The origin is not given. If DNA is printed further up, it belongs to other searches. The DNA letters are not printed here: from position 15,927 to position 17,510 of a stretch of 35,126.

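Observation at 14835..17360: Tandem ACAD-fold pair in which neither subunit shows either known catalytic-glutamate position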

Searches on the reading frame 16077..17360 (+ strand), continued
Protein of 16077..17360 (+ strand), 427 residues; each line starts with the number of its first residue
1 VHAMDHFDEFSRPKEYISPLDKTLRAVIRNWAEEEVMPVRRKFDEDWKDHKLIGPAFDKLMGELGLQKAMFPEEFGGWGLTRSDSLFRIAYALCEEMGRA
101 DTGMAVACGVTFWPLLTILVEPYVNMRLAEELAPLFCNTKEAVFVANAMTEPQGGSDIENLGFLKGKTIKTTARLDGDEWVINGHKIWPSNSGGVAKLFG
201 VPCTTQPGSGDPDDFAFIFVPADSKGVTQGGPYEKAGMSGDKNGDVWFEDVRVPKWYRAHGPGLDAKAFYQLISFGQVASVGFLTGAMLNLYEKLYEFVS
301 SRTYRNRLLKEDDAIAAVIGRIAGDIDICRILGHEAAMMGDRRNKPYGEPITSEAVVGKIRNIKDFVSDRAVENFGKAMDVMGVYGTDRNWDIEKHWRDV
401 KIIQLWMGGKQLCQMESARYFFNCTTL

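Call 7: find_homologous_proteins(query=window:16077-17360:+, max_evalue=0.00001)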
Query window:16077-17360:+ (427 aa): 2453 proteins with E <= 0.00001 among 6612 candidates; the best 120 are listed.
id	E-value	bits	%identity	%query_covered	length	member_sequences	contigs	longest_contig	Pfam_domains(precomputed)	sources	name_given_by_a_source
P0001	1.2e-282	956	95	99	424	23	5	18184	PF02770.25,PF00441.30,PF08028.17,PF02771.22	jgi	jgi:alkylation response protein AidB-like acyl-CoA dehydrogenase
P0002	5.7e-270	914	89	100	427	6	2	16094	PF02770.25,PF00441.30,PF08028.17,PF02771.22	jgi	jgi:alkylation response protein AidB-like acyl-CoA dehydrogenase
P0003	3.4e-245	832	80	99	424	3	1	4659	PF02770.25,PF00441.30,PF08028.17,PF02771.22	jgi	-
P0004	5.6e-243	825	79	99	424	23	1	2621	PF02770.25,PF00441.30,PF08028.17,PF02771.22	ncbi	-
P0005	1.5e-242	823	79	99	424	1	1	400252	PF02770.25,PF00441.30,PF08028.17,PF02771.22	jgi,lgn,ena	-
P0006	3.3e-241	819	80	99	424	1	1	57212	PF02770.25,PF00441.30,PF08028.17,PF02771.22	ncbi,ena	-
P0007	5.1e-241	818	80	99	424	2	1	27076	PF02770.25,PF00441.30,PF08028.17,PF02771.22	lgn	-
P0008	4.7e-240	815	78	99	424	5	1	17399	PF02770.25,PF00441.30,PF08028.17,PF02771.22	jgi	-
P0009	9.7e-240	814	79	99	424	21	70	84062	PF02770.25,PF00441.30,PF08028.17,PF02771.22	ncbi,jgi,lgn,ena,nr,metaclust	ncbi:MAG: Acyl-CoA dehydrogenase [Deltaproteobacteria bacterium ADurb.BinA179]|jgi:alkylation respon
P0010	1.3e-239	814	80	99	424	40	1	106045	PF02770.25,PF00441.30,PF08028.17,PF02771.22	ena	-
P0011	2.5e-239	813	78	99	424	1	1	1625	PF02770.25,PF00441.30,PF08028.17,PF02771.22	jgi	jgi:alkylation response protein AidB-like acyl-CoA dehydrogenase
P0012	9.8e-239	811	79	99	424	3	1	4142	PF02770.25,PF00441.30,PF08028.17,PF02771.22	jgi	-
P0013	1.1e-237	807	79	99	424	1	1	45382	PF02770.25,PF00441.30,PF08028.17,PF02771.22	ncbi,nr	ncbi:MAG: acyl-CoA/acyl-ACP dehydrogenase [Deltaproteobacteria bacterium]|nr:acyl-CoA/acyl-ACP dehyd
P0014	1.6e-237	807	79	99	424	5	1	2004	PF02770.25,PF00441.30,PF08028.17,PF02771.22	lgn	-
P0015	1.9e-237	807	78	99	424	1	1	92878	PF02770.25,PF00441.30,PF08028.17,PF02771.22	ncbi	ncbi:MAG: acyl-CoA dehydrogenase family protein [Desulfomonilia bacterium]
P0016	3.2e-236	803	79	99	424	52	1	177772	PF02770.25,PF00441.30,PF08028.17,PF02771.22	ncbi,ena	-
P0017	4.3e-236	802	78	99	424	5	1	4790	PF02770.25,PF00441.30,PF08028.17,PF02771.22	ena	-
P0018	5.5e-236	802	78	99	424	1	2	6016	PF02770.25,PF00441.30,PF08028.17,PF02771.22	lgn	-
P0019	1.5e-235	800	77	99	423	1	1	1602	PF02770.25,PF00441.30,PF08028.17,PF02771.22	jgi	jgi:alkylation response protein AidB-like acyl-CoA dehydrogenase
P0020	4.5e-235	799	79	99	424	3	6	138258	PF02770.25,PF00441.30,PF08028.17,PF02771.22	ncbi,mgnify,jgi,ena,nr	ncbi:MAG TPA: acyl-CoA dehydrogenase family protein [Deltaproteobacteria bacterium]|mgnify:CR=1 FL=1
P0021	1.2e-234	797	78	99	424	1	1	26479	PF02770.25,PF00441.30,PF08028.17,PF02771.22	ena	-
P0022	4.6e-233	792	77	99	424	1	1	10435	PF02770.25,PF00441.30,PF08028.17,PF02771.22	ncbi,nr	ncbi:MAG: acyl-CoA dehydrogenase family protein [Desulfomonilia bacterium]|nr:acyl-CoA dehydrogenase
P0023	9.6e-233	791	77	99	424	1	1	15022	PF02770.25,PF00441.30,PF08028.17,PF02771.22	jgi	jgi:alkylation response protein AidB-like acyl-CoA dehydrogenase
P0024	1.5e-232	790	77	99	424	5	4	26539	PF02770.25,PF00441.30,PF08028.17,PF02771.22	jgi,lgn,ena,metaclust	metaclust:\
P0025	1.6e-231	787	77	99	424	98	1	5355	PF02770.25,PF00441.30,PF08028.17,PF02771.22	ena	-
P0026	8.2e-231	785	76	99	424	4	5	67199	PF02770.25,PF00441.30,PF08028.17,PF02771.22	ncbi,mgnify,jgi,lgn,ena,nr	ncbi:MAG TPA: acyl-CoA dehydrogenase family protein [Deltaproteobacteria bacterium]|mgnify:CR=1 FL=1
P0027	1.2e-229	781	76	99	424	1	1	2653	PF02770.25,PF00441.30,PF08028.17,PF02771.22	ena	-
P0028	1.3e-229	781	75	99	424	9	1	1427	PF02770.25,PF00441.30,PF08028.17,PF02771.22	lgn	-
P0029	3.4e-227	773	75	99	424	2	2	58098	PF02770.25,PF00441.30,PF08028.17,PF02771.22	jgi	jgi:alkylation response protein AidB-like acyl-CoA dehydrogenase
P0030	4.0e-227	773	75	99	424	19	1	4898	PF02770.25,PF00441.30,PF08028.17,PF02771.22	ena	-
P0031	9.0e-227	771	75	99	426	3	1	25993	PF02770.25,PF00441.30,PF02771.22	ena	-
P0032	9.3e-227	771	75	99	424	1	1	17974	PF02770.25,PF00441.30,PF08028.17,PF02771.22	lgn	-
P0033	1.7e-226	770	74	99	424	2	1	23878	PF02770.25,PF00441.30,PF08028.17,PF02771.22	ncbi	-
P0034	6.3e-226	769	74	99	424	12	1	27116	PF02770.25,PF00441.30,PF08028.17,PF02771.22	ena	-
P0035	1.0e-223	761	75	99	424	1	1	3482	PF02770.25,PF00441.30,PF08028.17,PF02771.22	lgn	-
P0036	2.5e-223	760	75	98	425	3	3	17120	PF02770.25,PF00441.30,PF08028.17,PF02771.22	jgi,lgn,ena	jgi:alkylation response protein AidB-like acyl-CoA dehydrogenase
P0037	5.2e-223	759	74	99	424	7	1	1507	PF02770.25,PF00441.30,PF08028.17,PF02771.22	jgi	jgi:alkylation response protein AidB-like acyl-CoA dehydrogenase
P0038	1.5e-222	757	76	96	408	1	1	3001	PF02770.25,PF00441.30,PF08028.17,PF02771.22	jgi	jgi:alkylation response protein AidB-like acyl-CoA dehydrogenase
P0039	1.7e-221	754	74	99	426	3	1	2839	PF02770.25,PF00441.30,PF08028.17,PF02771.22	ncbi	-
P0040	1.0e-220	751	73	99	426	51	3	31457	PF02770.25,PF00441.30,PF08028.17,PF02771.22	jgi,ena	jgi:alkylation response protein AidB-like acyl-CoA dehydrogenase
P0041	4.1e-220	749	73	99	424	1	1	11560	PF02770.25,PF00441.30,PF08028.17,PF02771.22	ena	-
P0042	5.0e-220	749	74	99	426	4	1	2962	PF02770.25,PF00441.30,PF08028.17,PF02771.22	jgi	-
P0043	7.4e-220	749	73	99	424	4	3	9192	PF02770.25,PF00441.30,PF08028.17,PF02771.22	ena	-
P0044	9.7e-220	748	73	99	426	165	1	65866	PF02770.25,PF00441.30,PF08028.17,PF02771.22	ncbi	-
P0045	2.6e-219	747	73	99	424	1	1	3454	PF02770.25,PF00441.30,PF08028.17,PF02771.22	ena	-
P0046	8.6e-218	742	73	99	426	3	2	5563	PF02770.25,PF00441.30,PF08028.17,PF02771.22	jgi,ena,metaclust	metaclust:\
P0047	1.6e-214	731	72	99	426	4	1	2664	PF02770.25,PF00441.30,PF08028.17,PF02771.22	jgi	jgi:alkylation response protein AidB-like acyl-CoA dehydrogenase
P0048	3.7e-214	730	70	99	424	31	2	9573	PF02770.25,PF00441.30,PF08028.17,PF02771.22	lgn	-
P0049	1.1e-213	728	71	99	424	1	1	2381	PF02770.25,PF00441.30,PF08028.17,PF02771.22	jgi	jgi:alkylation response protein AidB-like acyl-CoA dehydrogenase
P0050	2.5e-213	727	72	99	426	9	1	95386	PF02770.25,PF00441.30,PF08028.17,PF02771.22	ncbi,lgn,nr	ncbi:MAG: acyl-CoA/acyl-ACP dehydrogenase [Syntrophaceae bacterium]|nr:acyl-CoA/acyl-ACP dehydrogena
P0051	5.4e-213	726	71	99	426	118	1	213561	PF02770.25,PF00441.30,PF08028.17,PF02771.22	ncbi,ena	-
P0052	2.2e-212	724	71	99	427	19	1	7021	PF02770.25,PF00441.30,PF08028.17,PF02771.22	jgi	-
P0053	1.6e-209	715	70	99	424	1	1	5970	PF02770.25,PF00441.30,PF08028.17,PF02771.22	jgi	jgi:alkylation response protein AidB-like acyl-CoA dehydrogenase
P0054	4.2e-207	707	70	99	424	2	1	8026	PF02770.25,PF00441.30,PF08028.17,PF02771.22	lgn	-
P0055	7.8e-206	702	69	99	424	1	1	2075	PF02770.25,PF00441.30,PF08028.17,PF02771.22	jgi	-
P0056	4.5e-205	700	70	99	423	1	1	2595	PF02770.25,PF00441.30,PF08028.17,PF02771.22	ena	-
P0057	4.5e-202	690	70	99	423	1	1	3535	PF02770.25,PF00441.30,PF08028.17,PF02771.22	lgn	-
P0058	2.0e-200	685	67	99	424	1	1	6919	PF02770.25,PF00441.30,PF08028.17,PF02771.22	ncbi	-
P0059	1.1e-197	676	69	99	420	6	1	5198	PF02770.25,PF00441.30,PF08028.17,PF02771.22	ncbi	-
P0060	7.7e-197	673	66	99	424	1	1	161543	PF02770.25,PF00441.30,PF08028.17,PF02771.22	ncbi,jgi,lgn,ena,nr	ncbi:MAG: acyl-CoA/acyl-ACP dehydrogenase [Proteobacteria bacterium]|nr:acyl-CoA/acyl-ACP dehydrogen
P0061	4.7e-192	657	67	99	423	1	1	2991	PF02770.25,PF00441.30,PF08028.17,PF02771.22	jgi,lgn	jgi:alkylation response protein AidB-like acyl-CoA dehydrogenase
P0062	2.1e-190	652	67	99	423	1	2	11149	PF02770.25,PF00441.30,PF08028.17,PF02771.22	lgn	-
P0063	3.1e-190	651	74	85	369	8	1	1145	PF02770.25,PF00441.30,PF08028.17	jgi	jgi:alkylation response protein AidB-like acyl-CoA dehydrogenase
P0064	1.1e-189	649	63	99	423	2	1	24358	PF02770.25,PF00441.30,PF08028.17,PF02771.22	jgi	-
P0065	1.7e-185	635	63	99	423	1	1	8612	PF02770.25,PF00441.30,PF08028.17,PF02771.22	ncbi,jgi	-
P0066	2.0e-185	635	63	99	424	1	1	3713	PF02770.25,PF00441.30,PF08028.17,PF02771.22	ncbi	-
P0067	6.9e-185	633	62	99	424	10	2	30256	PF02770.25,PF00441.30,PF08028.17,PF02771.22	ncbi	-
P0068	5.5e-184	630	63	99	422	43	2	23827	PF02770.25,PF00441.30,PF08028.17,PF02771.22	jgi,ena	jgi:alkylation response protein AidB-like acyl-CoA dehydrogenase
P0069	5.0e-183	627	63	99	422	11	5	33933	PF02770.25,PF00441.30,PF08028.17,PF02771.22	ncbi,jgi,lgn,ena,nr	ncbi:MAG: acyl-CoA/acyl-ACP dehydrogenase [Firmicutes bacterium]|jgi:alkylation response protein Aid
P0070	1.6e-182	626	63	100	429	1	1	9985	PF02770.25,PF00441.30,PF08028.17,PF02771.22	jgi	jgi:alkylation response protein AidB-like acyl-CoA dehydrogenase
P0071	1.5e-181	622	64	99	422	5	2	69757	PF02770.25,PF00441.30,PF02771.22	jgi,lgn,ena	-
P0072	2.7e-181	622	62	99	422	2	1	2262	PF02770.25,PF00441.30,PF02771.22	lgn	-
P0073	3.7e-181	621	63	99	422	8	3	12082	PF02770.25,PF00441.30,PF08028.17,PF02771.22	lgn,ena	-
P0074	8.9e-181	620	60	99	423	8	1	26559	PF02770.25,PF00441.30,PF08028.17,PF02771.22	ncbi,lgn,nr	ncbi:MAG: acyl-CoA/acyl-ACP dehydrogenase [Spirochaetes bacterium]|nr:acyl-CoA/acyl-ACP dehydrogenas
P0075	9.2e-181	620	62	99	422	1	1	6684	PF02770.25,PF00441.30,PF02771.22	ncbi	-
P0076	1.4e-180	619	62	99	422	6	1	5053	PF02770.25,PF00441.30,PF08028.17,PF02771.22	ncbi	ncbi:MAG: acyl-CoA dehydrogenase family protein [Candidatus Geothermincolia bacterium]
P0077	1.6e-180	619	62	99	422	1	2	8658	PF02770.25,PF00441.30,PF02771.22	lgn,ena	-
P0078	2.0e-180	619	62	99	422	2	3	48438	PF02770.25,PF00441.30,PF08028.17,PF02771.22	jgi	-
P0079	6.2e-180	617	62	99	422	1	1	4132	PF02770.25,PF00441.30,PF08028.17,PF02771.22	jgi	jgi:alkylation response protein AidB-like acyl-CoA dehydrogenase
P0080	1.3e-179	616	62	99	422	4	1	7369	PF02770.25,PF00441.30,PF02771.22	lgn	-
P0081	4.5e-179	614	62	99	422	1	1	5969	PF02770.25,PF00441.30,PF08028.17,PF02771.22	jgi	jgi:alkylation response protein AidB-like acyl-CoA dehydrogenase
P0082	5.3e-179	614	63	99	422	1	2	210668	PF02770.25,PF00441.30,PF08028.17,PF02771.22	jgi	jgi:alkylation response protein AidB-like acyl-CoA dehydrogenase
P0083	8.3e-179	613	62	99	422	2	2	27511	PF02770.25,PF00441.30,PF08028.17,PF02771.22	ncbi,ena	-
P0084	9.4e-179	613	62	99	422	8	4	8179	PF02770.25,PF00441.30,PF02771.22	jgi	jgi:alkylation response protein AidB-like acyl-CoA dehydrogenase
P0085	1.2e-178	613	63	99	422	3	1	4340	PF02770.25,PF00441.30,PF08028.17,PF02771.22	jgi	-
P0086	1.7e-178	612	61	99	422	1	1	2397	PF02770.25,PF00441.30,PF02771.22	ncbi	-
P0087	3.3e-178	611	62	99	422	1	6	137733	PF02770.25,PF00441.30,PF02771.22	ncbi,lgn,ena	-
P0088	1.2e-177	609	61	99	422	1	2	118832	PF02770.25,PF00441.30,PF02771.22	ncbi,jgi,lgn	-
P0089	1.4e-177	609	63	99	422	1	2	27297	PF02770.25,PF00441.30,PF02771.22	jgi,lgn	jgi:alkylation response protein AidB-like acyl-CoA dehydrogenase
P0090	1.5e-177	609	61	99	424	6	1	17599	PF02770.25,PF00441.30,PF08028.17,PF02771.22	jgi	-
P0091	4.0e-177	608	62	99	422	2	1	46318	PF02770.25,PF00441.30,PF08028.17,PF02771.22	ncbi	ncbi:MAG: acyl-CoA dehydrogenase family protein [bacterium]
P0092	6.2e-177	607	62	99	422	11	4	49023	PF02770.25,PF00441.30,PF08028.17,PF02771.22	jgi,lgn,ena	-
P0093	1.3e-176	606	62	99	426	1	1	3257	PF02770.25,PF00441.30,PF02771.22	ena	-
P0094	1.4e-176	606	61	99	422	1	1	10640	PF02770.25,PF00441.30,PF02771.22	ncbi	-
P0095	1.4e-176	606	61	99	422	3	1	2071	PF02770.25,PF00441.30,PF02771.22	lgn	-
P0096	1.5e-176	606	61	99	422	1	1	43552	PF02770.25,PF00441.30,PF08028.17,PF02771.22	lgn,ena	-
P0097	2.2e-176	605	62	99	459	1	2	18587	PF02770.25,PF00441.30,PF08028.17,PF02771.22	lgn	-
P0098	2.6e-176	605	63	99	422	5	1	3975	PF02770.25,PF00441.30,PF02771.22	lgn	-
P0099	3.1e-176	605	61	99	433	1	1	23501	PF02770.25,PF00441.30,PF08028.17,PF02771.22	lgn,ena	-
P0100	3.2e-176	605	61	99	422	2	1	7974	PF02770.25,PF00441.30,PF08028.17,PF02771.22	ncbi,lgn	-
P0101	4.9e-176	604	62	99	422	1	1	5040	PF02770.25,PF00441.30,PF02771.22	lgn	-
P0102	5.0e-176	604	61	99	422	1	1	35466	PF02770.25,PF00441.30,PF08028.17,PF02771.22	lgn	-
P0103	6.0e-176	604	62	99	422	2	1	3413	PF02770.25,PF00441.30,PF02771.22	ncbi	-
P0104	6.5e-176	604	61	99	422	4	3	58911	PF02770.25,PF00441.30,PF08028.17,PF02771.22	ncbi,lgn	-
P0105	7.9e-176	604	60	99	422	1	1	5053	PF02770.25,PF00441.30,PF02771.22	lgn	-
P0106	1.5e-175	603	60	99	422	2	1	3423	PF02770.25,PF00441.30,PF02771.22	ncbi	-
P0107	2.5e-175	602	61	99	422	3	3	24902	PF02770.25,PF00441.30,PF08028.17,PF02771.22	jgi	jgi:alkylation response protein AidB-like acyl-CoA dehydrogenase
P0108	2.7e-175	602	61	99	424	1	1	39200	PF02770.25,PF00441.30,PF08028.17,PF02771.22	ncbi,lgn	ncbi:MAG: acyl-CoA dehydrogenase family protein [Desulfobacterales bacterium]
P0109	2.8e-175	602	60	99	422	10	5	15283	PF02770.25,PF00441.30,PF08028.17,PF02771.22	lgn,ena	-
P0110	4.3e-175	601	61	99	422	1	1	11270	PF02770.25,PF00441.30,PF08028.17,PF02771.22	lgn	-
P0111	4.4e-175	601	61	98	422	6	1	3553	PF02770.25,PF00441.30,PF02771.22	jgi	jgi:alkylation response protein AidB-like acyl-CoA dehydrogenase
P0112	4.8e-175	601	62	99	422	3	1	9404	PF02770.25,PF00441.30,PF08028.17,PF02771.22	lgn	-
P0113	5.6e-175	601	60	99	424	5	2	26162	PF02770.25,PF00441.30,PF08028.17,PF02771.22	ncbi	-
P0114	6.0e-175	601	61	99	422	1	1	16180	PF02770.25,PF00441.30,PF08028.17,PF02771.22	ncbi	-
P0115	8.2e-175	600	59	99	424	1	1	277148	PF02770.25,PF00441.30,PF08028.17,PF02771.22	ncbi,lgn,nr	ncbi:MAG: acyl-CoA dehydrogenase family protein [Thermodesulfobacteriota bacterium]|nr:acyl-CoA dehy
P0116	8.5e-175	600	62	99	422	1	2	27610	PF02770.25,PF00441.30,PF08028.17,PF02771.22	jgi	-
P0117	1.3e-174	600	60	99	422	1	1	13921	PF02770.25,PF00441.30,PF08028.17,PF02771.22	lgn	-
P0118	1.3e-174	599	62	99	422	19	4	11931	PF02770.25,PF00441.30,PF02771.22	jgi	jgi:alkylation response protein AidB-like acyl-CoA dehydrogenase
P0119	2.5e-174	599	62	99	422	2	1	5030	PF02770.25,PF00441.30,PF02771.22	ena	-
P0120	3.0e-174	598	60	99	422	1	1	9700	PF02770.25,PF00441.30,PF08028.17,PF02771.22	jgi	jgi:alkylation response protein AidB-like acyl-CoA dehydrogenase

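Call 10: find_encoding_contigs(protein=P0005, flank=10000, max_places=3)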
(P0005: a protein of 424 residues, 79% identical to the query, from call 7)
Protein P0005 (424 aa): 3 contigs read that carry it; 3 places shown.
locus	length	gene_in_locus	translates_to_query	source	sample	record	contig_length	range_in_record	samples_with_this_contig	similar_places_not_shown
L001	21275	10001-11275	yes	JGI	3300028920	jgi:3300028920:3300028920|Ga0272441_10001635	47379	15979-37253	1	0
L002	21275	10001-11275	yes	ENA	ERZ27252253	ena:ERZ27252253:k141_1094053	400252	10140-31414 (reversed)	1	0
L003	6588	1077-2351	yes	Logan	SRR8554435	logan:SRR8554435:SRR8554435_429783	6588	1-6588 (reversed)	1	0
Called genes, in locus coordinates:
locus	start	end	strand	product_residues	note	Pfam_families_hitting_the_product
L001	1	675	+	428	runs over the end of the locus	PF14659:Phage_int_SAM_3 (faint), PF22022:Phage_int_M (weak), PF00589:Phage_integrase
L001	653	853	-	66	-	-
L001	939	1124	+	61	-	-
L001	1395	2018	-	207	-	-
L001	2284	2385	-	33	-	-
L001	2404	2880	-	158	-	-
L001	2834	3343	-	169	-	PF02796:HTH_7 (weak), PF13384:HTH_23 (weak), PF13412:HTH_24 (faint)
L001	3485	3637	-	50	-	-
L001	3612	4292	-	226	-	-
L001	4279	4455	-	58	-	-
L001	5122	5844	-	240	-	PF02463:SMC_N, PF00005:ABC_tran, PF13401:AAA_22 (faint), PF13304:AAA_21 (weak)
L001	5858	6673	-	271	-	PF00528:BPD_transp_1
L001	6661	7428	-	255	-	PF00497:SBP_bac_3, PF10613:Lig_chan-Glu_bd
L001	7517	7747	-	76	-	-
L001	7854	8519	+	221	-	PF00440:TetR_N, PF19344:TetR_C_32 (faint)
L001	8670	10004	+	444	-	PF00441:Acyl-CoA_dh_1, PF08028:Acyl-CoA_dh_2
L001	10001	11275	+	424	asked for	PF02771:Acyl-CoA_dh_N, PF02770:Acyl-CoA_dh_M, PF00441:Acyl-CoA_dh_1, PF08028:Acyl-CoA_dh_2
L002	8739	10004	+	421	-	PF00441:Acyl-CoA_dh_1, PF08028:Acyl-CoA_dh_2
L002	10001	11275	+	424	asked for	PF02771:Acyl-CoA_dh_N, PF02770:Acyl-CoA_dh_M, PF00441:Acyl-CoA_dh_1, PF08028:Acyl-CoA_dh_2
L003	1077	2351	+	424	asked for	PF02771:Acyl-CoA_dh_N, PF02770:Acyl-CoA_dh_M, PF00441:Acyl-CoA_dh_1, PF08028:Acyl-CoA_dh_2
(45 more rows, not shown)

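Call 11: find_encoding_contigs(protein=P0115, flank=10000, max_places=1)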
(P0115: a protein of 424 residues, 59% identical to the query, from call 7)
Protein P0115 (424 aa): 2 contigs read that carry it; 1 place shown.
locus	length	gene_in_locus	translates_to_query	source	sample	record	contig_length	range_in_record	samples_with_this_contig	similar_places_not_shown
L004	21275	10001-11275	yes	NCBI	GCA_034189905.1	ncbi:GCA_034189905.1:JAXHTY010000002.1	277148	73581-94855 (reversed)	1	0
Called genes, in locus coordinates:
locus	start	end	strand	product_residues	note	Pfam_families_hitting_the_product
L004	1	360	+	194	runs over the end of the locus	PF00440:TetR_N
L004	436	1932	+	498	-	-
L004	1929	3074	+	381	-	PF06050:HGD-D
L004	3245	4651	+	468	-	PF06050:HGD-D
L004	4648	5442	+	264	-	PF01869:BcrAD_BadFG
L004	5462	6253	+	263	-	PF01869:BcrAD_BadFG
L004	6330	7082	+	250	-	PF03598:CdhC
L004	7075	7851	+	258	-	PF00142:Fer4_NifH (faint), PF02374:ArsA_ATPase, PF06564:CBP_BcsQ (weak), PF10609:ParA (weak), PF13614:AAA_31, PF01656:CbiA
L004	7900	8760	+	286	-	PF03480:DctP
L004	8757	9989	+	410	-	PF02771:Acyl-CoA_dh_N (weak), PF00441:Acyl-CoA_dh_1, PF08028:Acyl-CoA_dh_2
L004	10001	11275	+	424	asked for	PF02771:Acyl-CoA_dh_N, PF02770:Acyl-CoA_dh_M, PF00441:Acyl-CoA_dh_1, PF08028:Acyl-CoA_dh_2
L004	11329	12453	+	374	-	-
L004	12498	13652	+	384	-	PF01208:URO-D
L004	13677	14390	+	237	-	PF02310:B12-binding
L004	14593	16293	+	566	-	PF21850:DUF6909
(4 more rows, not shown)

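Call 12: find_encoding_contigs(protein=P0069, flank=10000, max_places=1)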
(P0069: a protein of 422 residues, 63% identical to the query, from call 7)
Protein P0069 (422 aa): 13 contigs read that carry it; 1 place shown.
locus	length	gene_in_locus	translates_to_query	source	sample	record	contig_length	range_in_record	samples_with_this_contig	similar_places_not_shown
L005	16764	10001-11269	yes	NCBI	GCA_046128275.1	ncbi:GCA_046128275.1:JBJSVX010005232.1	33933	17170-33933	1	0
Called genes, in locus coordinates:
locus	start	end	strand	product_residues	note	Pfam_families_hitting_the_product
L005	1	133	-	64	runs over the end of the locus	PF02810:SEC-C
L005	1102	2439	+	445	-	PF00890:FAD_binding_2 (faint), PF01266:DAO (faint), PF01494:FAD_binding_3 (faint), PF05834:Lycopene_cycl (faint), PF13450:NAD_binding_8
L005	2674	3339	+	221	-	-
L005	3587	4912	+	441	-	PF20972:MASE9, PF13487:HD_5, PF01966:HD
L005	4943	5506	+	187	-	PF17248:DUF5317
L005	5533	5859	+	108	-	-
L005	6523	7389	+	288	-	PF06050:HGD-D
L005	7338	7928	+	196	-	PF06050:HGD-D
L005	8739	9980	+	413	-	PF02771:Acyl-CoA_dh_N (faint), PF00441:Acyl-CoA_dh_1, PF08028:Acyl-CoA_dh_2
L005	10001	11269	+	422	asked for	PF02771:Acyl-CoA_dh_N, PF02770:Acyl-CoA_dh_M, PF00441:Acyl-CoA_dh_1, PF08028:Acyl-CoA_dh_2 (weak)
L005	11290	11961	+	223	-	-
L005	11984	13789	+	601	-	-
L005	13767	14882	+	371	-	PF06050:HGD-D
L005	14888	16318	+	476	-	PF06050:HGD-D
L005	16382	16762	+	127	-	?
